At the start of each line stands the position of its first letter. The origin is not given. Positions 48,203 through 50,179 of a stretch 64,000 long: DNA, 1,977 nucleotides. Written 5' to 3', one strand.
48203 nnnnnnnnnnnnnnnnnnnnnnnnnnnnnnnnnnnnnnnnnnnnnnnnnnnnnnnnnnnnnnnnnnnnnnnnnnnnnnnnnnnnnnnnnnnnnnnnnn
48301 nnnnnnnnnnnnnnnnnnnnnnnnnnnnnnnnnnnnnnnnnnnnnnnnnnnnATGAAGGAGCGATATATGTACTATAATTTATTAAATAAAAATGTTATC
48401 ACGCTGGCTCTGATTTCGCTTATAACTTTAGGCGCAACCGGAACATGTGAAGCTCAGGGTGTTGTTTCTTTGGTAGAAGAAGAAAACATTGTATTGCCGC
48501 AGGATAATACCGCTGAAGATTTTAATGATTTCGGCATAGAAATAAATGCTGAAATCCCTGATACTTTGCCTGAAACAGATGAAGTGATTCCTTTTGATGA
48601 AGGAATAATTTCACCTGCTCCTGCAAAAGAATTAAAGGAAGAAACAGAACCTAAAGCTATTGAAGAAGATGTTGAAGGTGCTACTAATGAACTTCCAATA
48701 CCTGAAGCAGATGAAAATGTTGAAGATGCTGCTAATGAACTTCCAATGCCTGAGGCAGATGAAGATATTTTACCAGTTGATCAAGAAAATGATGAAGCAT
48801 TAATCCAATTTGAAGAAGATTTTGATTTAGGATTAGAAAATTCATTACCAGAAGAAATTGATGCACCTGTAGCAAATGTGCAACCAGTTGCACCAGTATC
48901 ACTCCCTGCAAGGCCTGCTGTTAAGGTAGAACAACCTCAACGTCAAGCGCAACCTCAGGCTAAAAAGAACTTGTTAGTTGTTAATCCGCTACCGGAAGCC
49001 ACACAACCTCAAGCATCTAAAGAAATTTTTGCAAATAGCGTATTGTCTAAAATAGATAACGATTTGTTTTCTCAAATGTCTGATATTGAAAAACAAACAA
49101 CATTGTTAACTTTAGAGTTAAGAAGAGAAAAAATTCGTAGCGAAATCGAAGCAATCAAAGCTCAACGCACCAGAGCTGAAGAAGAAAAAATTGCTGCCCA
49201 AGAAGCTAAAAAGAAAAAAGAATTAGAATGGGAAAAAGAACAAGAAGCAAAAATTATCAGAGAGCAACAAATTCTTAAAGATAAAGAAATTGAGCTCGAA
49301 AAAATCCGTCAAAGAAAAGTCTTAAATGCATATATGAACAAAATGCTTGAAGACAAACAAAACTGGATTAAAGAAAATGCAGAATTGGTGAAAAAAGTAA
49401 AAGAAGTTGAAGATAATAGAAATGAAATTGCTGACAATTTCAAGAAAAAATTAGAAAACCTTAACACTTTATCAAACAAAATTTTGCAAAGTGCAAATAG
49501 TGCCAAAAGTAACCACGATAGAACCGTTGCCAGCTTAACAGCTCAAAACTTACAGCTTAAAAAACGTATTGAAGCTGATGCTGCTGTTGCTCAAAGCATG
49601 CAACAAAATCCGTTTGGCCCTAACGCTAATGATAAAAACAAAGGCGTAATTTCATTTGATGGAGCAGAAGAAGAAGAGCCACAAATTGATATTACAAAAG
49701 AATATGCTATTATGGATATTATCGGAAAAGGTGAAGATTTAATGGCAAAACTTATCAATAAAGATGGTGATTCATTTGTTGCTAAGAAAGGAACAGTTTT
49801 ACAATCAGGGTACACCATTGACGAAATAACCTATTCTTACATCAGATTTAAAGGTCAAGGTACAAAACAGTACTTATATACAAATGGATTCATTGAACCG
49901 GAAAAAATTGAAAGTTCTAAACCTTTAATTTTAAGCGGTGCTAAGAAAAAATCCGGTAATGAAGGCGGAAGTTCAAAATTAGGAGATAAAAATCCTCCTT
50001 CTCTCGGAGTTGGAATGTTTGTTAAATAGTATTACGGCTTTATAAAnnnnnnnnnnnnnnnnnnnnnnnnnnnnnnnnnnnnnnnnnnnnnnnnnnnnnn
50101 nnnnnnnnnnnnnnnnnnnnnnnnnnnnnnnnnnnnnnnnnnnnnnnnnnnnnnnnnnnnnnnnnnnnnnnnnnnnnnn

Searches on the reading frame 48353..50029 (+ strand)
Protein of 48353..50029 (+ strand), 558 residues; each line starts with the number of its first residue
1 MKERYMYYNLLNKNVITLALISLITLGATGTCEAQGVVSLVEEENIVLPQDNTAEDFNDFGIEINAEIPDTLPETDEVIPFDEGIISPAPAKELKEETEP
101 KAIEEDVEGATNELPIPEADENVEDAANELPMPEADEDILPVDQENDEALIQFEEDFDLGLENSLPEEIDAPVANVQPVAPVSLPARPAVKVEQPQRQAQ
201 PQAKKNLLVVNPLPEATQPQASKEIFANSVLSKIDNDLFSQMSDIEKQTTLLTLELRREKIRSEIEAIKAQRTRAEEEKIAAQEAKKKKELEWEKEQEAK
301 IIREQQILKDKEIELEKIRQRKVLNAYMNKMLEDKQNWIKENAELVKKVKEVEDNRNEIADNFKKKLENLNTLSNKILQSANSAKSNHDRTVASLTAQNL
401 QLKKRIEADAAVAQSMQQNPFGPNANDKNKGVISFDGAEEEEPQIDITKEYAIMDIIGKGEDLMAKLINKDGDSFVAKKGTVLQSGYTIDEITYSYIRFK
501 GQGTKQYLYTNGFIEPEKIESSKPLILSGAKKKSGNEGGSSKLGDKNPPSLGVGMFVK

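Call 7: search_protein_families(library=pfam, proteins=[window:48353-50029:+], max_evalue=0.001)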
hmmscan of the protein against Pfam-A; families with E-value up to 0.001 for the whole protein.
window:48353-50029:+ (558 aa): 0 families

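Call 9: search_protein_families(library=ncbifam, proteins=[window:48353-50029:+], max_evalue=0.1)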
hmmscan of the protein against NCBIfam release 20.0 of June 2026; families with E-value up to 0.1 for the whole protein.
window:48353-50029:+ (558 aa): 1 family
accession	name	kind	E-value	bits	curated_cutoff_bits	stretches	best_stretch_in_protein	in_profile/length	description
TIGR03021.1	pilP_fam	equivalog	0.002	19.2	34.65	1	395-495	10-114/119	type IV pilus biogenesis protein PilP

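Call 95: search_protein_families(library=pfam, proteins=[window:48353-50029:+], max_evalue=0.01)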
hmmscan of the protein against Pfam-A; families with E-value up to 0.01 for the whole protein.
window:48353-50029:+ (558 aa): 0 families
